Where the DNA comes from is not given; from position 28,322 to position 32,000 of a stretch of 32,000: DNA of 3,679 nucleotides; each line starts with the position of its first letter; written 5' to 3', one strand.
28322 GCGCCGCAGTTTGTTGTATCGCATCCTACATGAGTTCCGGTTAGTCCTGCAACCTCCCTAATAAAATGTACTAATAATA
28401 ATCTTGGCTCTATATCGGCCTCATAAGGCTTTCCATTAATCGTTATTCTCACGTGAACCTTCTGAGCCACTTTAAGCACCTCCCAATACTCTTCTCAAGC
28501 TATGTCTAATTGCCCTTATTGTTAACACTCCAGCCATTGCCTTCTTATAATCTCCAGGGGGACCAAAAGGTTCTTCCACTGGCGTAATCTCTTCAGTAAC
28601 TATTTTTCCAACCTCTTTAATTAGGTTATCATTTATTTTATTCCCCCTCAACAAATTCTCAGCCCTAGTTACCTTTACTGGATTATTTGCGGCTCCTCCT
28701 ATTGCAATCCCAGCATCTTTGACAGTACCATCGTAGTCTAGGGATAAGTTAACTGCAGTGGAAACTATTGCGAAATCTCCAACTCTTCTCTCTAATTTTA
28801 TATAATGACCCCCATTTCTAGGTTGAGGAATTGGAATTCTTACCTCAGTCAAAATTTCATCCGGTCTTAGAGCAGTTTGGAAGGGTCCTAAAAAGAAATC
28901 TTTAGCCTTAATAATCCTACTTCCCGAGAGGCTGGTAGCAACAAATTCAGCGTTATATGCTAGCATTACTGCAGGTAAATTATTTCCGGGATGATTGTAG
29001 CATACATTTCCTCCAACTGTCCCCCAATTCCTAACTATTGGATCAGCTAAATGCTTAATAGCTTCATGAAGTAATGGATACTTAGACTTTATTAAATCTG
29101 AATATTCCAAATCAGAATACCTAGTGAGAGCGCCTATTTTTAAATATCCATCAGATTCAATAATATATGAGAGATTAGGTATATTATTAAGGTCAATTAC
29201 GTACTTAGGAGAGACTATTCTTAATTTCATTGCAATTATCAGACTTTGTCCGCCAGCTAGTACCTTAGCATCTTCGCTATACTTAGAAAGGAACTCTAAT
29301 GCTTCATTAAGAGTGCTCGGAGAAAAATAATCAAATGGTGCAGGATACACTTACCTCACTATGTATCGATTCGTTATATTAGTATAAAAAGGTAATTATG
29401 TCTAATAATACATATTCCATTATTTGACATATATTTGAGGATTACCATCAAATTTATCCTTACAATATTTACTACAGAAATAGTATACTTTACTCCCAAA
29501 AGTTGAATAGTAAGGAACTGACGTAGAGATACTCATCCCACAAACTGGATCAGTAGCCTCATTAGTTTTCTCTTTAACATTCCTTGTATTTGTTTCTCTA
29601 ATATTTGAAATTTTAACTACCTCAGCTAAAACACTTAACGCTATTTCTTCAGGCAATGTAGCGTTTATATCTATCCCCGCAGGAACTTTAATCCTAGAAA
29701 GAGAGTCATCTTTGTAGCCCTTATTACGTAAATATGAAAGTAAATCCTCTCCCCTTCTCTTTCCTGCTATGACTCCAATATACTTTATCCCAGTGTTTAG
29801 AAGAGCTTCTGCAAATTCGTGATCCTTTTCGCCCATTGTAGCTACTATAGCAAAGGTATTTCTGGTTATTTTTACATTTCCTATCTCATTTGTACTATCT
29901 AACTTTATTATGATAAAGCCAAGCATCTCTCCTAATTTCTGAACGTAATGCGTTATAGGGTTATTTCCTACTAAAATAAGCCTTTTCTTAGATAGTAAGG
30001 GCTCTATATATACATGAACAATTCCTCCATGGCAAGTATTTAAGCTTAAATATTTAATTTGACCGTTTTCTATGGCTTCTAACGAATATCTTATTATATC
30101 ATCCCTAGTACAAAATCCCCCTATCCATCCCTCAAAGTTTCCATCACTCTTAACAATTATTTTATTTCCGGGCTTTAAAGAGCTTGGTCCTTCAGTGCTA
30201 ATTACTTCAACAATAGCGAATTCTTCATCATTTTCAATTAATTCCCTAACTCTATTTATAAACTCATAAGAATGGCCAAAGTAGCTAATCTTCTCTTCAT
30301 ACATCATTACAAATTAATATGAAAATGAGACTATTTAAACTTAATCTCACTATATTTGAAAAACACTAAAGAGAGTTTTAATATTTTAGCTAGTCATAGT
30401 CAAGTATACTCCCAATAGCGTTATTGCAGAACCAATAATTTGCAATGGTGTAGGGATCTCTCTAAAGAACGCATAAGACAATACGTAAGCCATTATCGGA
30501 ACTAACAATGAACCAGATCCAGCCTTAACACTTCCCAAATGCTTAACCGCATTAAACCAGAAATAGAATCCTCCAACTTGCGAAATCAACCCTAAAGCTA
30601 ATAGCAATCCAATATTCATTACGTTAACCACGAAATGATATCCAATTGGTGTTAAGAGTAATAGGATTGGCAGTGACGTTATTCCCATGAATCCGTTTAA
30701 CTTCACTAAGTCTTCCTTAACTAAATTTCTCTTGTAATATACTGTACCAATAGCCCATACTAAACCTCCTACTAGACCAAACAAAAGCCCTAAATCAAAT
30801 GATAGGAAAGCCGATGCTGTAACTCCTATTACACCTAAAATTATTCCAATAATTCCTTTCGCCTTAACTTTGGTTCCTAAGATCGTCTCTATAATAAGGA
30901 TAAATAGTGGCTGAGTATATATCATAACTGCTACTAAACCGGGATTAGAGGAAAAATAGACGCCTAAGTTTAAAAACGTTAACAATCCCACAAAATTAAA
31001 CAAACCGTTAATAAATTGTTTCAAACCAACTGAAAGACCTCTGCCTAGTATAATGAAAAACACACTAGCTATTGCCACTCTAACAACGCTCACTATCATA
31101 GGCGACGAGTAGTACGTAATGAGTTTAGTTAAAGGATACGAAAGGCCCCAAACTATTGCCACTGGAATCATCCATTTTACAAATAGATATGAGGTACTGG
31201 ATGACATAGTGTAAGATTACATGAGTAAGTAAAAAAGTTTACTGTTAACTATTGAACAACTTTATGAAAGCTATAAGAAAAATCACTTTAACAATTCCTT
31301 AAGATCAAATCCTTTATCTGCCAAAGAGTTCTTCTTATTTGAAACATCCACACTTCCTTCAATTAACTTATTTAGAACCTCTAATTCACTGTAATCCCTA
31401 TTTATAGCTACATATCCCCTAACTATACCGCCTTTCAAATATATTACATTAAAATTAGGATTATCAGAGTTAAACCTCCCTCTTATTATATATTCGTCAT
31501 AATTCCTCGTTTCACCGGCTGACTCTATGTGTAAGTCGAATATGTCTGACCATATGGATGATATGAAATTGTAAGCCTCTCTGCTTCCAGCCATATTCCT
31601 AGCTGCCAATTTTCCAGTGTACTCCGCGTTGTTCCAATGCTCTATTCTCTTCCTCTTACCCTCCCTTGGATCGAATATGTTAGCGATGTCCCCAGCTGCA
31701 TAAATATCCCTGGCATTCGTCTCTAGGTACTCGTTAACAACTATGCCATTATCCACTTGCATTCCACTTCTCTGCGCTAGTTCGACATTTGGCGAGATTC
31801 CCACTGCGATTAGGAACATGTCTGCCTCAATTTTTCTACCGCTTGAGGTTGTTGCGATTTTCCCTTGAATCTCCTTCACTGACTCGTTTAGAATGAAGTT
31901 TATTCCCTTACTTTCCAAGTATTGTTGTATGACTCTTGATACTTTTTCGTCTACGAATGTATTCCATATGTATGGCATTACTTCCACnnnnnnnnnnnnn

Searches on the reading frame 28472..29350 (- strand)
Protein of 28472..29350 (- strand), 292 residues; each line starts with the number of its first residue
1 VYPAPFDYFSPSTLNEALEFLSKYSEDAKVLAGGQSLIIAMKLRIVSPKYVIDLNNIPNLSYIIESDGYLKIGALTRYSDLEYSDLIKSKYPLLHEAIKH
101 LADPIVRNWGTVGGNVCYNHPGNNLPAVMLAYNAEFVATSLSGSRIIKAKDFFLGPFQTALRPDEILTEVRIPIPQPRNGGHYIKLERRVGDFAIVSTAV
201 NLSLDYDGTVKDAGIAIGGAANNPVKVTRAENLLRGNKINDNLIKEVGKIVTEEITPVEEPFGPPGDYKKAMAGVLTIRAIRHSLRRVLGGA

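Call 5: search_protein_families(library=ncbifam, proteins=[window:28472-29350:-])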
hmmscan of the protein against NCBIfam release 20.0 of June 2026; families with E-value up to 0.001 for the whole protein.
window:28472-29350:- (292 aa): 8 families
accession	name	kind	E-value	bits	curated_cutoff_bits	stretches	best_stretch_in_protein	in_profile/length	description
NF041019.1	glyceraldDH_beta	equivalog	1.9e-86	289.8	350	1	1-282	1-278/280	glyceraldehyde dehydrogenase subunit beta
NF043083.1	XdhB_XDHase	equivalog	9.3e-50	169.4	310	1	7-287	6-286/289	xanthine dehydrogenase subunit XdhB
NF007427.0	PRK09971.1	equivalog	1.3e-49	169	287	1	8-287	7-286/292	xanthine dehydrogenase FAD-binding subunit XdhB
TIGR02963.1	xanthine_xdhA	equivalog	2.2e-38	132.1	467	1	9-277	196-461/468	xanthine dehydrogenase small subunit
TIGR03199.1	pucC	equivalog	1.5e-33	116.2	306.05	1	11-274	1-260/264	xanthine dehydrogenase subunit C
TIGR03195.1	4hydrxCoA_B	equivalog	2.3e-27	95.9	404.55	2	6-119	5-117/321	4-hydroxybenzoyl-CoA reductase subunit beta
TIGR03312.1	Se_sel_red_FAD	hypoth_equivalog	1.7e-14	53.7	241.5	1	7-277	3-243/257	molybdopterin-dependent oxidoreductase FAD-binding subunit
TIGR02969.1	mam_aldehyde_ox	subfamily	1.1e-12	46.3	1912.3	1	8-269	239-511/1330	aldehyde oxidase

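Call 6: search_protein_families(library=pfam, proteins=[window:28472-29350:-])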
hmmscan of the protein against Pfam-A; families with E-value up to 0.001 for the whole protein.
window:28472-29350:- (292 aa): 2 families
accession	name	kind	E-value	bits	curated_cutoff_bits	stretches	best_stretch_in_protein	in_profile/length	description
PF00941.27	FAD_binding_5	-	4.8e-52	176.6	27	1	5-174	2-169/170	FAD binding domain in molybdopterin dehydrogenase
PF03450.22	CO_deh_flav_C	-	3.1e-20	72.7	25.5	1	182-282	2-100/102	CO dehydrogenase flavoprotein C-terminal domain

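Call 45: search_solved_structures(query=window:28472-29350:-, max_evalue=1e-20, show_alignments=1)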
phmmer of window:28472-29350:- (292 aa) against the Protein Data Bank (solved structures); distinct sequences matched with E-value up to 1e-20: 11.
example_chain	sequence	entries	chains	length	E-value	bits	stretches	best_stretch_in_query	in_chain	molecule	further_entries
4zoh_B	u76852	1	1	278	5.2e-56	193.2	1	1-287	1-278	Putative oxidoreductase FAD-binding subunit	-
1zxi_C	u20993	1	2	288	4.9e-55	190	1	1-286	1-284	Carbon monoxide dehydrogenase medium chain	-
1n5w_C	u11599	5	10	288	6.8e-55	189.6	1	1-286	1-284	Carbon monoxide dehydrogenase medium chain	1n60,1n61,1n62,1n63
1ffu_C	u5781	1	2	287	2.1e-54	187.9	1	1-283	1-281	CUTM, FLAVOPROTEIN OF CARBON MONOXIDE DEHYDROGENASE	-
1ffv_C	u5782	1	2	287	1.1e-53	185.6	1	1-283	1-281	CUTM, FLAVOPROTEIN OF CARBON MONOXIDE DEHYDROGENASE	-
8uem_B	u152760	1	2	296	1.4e-51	178.7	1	2-288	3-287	Carbon monoxide dehydrogenase medium chain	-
7dqx_E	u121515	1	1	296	1.6e-44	155.5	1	1-287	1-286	6-hydroxypseudooxynicotine dehydrogenase complex subunit alpha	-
7dqx_B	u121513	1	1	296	1.6e-44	155.5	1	1-287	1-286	6-hydroxypseudooxynicotine dehydrogenase complex subunit alpha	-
1t3q_C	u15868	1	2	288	2.8e-37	131.7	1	3-283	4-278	quinoline 2-oxidoreductase medium subunit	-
3hrd_C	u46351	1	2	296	3.1e-28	102.1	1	5-240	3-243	Nicotinate dehydrogenase FAD-subunit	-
5y6q_B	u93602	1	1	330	4.3e-22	81.9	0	119-259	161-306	Aldehyde oxidase medium subunit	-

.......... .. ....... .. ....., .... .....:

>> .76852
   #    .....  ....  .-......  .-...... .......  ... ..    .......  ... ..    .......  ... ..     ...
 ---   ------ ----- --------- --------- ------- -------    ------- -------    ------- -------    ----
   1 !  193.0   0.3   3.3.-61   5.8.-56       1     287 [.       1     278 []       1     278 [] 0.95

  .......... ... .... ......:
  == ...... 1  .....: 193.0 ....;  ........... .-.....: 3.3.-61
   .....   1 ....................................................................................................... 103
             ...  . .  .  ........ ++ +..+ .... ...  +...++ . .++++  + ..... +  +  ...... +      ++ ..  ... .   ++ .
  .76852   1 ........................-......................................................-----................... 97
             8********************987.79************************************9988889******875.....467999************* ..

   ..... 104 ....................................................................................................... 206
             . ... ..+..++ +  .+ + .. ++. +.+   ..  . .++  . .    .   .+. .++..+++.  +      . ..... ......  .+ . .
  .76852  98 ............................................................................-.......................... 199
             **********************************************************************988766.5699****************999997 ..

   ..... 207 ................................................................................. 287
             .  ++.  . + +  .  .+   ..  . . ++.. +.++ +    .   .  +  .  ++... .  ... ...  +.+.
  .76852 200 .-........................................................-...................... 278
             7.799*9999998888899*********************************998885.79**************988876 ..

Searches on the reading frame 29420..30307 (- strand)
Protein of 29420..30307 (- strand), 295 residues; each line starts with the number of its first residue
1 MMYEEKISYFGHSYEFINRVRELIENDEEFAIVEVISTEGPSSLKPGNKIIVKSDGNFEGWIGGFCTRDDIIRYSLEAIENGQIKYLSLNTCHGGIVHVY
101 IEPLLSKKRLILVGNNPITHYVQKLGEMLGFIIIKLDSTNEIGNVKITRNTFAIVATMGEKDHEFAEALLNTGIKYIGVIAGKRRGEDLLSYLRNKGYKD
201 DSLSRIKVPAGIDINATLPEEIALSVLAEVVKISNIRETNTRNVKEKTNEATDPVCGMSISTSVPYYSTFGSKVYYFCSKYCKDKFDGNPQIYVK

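Call 5: search_protein_families(library=ncbifam, proteins=[window:29420-30307:-])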
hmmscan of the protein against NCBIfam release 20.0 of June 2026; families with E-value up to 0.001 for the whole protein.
window:29420-30307:- (295 aa): 2 families
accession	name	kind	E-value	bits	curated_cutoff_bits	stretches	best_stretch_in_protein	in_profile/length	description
NF045664.1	XdhC_rel_AOR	equivalog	1.5e-28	100.1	350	2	135-232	243-342/346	XdhC family aldehyde oxidoreductase maturation factor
TIGR02964.1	xanthine_xdhC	equivalog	1.6e-09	37.7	161.6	1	149-230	161-245/246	xanthine dehydrogenase accessory protein XdhC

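Call 6: search_protein_families(library=pfam, proteins=[window:29420-30307:-])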
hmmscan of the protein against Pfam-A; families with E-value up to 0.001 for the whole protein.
window:29420-30307:- (295 aa): 3 families
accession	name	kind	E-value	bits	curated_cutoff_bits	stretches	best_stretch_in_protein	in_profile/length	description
PF13478.12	XdhC_C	-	3e-22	79.9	29.7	1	110-230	1-125/125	XdhC Rossmann domain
PF02625.21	XdhC_CoxI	-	5.9e-13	49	24.3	1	24-83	2-61/68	XdhC and CoxI family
PF04945.19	YHS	-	2.3e-10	40.7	30.3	1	252-294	2-44/47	YHS domain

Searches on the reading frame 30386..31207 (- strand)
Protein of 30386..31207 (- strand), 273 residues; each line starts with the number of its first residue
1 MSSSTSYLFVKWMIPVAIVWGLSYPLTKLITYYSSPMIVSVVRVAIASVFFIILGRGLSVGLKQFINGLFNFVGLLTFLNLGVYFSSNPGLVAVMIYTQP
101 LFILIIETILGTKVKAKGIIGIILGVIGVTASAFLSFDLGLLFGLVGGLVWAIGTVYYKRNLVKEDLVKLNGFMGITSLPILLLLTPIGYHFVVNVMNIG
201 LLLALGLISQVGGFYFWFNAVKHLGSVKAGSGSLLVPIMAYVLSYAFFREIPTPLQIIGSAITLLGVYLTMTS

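Call 5: search_protein_families(library=ncbifam, proteins=[window:30386-31207:-])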
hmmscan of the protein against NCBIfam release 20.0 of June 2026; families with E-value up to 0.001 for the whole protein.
window:30386-31207:- (273 aa): 2 families
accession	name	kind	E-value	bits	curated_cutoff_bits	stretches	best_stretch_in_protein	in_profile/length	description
TIGR00950.1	2A78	equivalog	5.3e-23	81.8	230.2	1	20-267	1-263/264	carboxylate/amino acid/amine transporter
NF008432.0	PRK11272.1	equivalog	1.2e-05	24.7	270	1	5-269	7-284/294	drug/metabolite exporter YedA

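Call 6: search_protein_families(library=pfam, proteins=[window:30386-31207:-])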
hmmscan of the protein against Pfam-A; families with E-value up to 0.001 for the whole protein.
window:30386-31207:- (273 aa): 1 family
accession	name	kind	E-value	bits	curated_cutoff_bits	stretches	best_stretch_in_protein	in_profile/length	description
PF00892.27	EamA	-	1e-26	94.3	28.2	2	139-271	2-134/135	EamA-like transporter family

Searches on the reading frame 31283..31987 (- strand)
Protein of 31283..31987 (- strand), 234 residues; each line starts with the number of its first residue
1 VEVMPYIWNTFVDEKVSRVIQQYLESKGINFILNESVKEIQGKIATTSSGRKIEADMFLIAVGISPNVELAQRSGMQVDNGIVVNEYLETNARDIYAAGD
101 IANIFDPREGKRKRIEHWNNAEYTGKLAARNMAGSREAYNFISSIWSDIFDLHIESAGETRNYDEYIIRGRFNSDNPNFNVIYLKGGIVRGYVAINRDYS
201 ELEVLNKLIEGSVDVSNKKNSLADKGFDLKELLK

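Call 6: search_protein_families(library=pfam, proteins=[window:31283-31987:-])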
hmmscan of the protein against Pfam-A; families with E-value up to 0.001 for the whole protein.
window:31283-31987:- (234 aa): 4 families
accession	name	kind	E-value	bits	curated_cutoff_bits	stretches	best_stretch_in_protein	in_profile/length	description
PF07992.20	Pyr_redox_2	-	6.1e-27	95.2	26.1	1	2-125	172-291/291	Pyridine nucleotide-disulphide oxidoreductase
PF14759.12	Reductase_C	-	1.4e-13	51.6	25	1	145-233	2-85/85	Reductase C-terminal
PF00070.33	Pyr_redox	-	5e-05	24.2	22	1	10-43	36-69/82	Pyridine nucleotide-disulphide oxidoreductase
PF13738.12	Pyr_redox_3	-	0.0003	20.6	30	1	16-99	210-305/305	Pyridine nucleotide-disulphide oxidoreductase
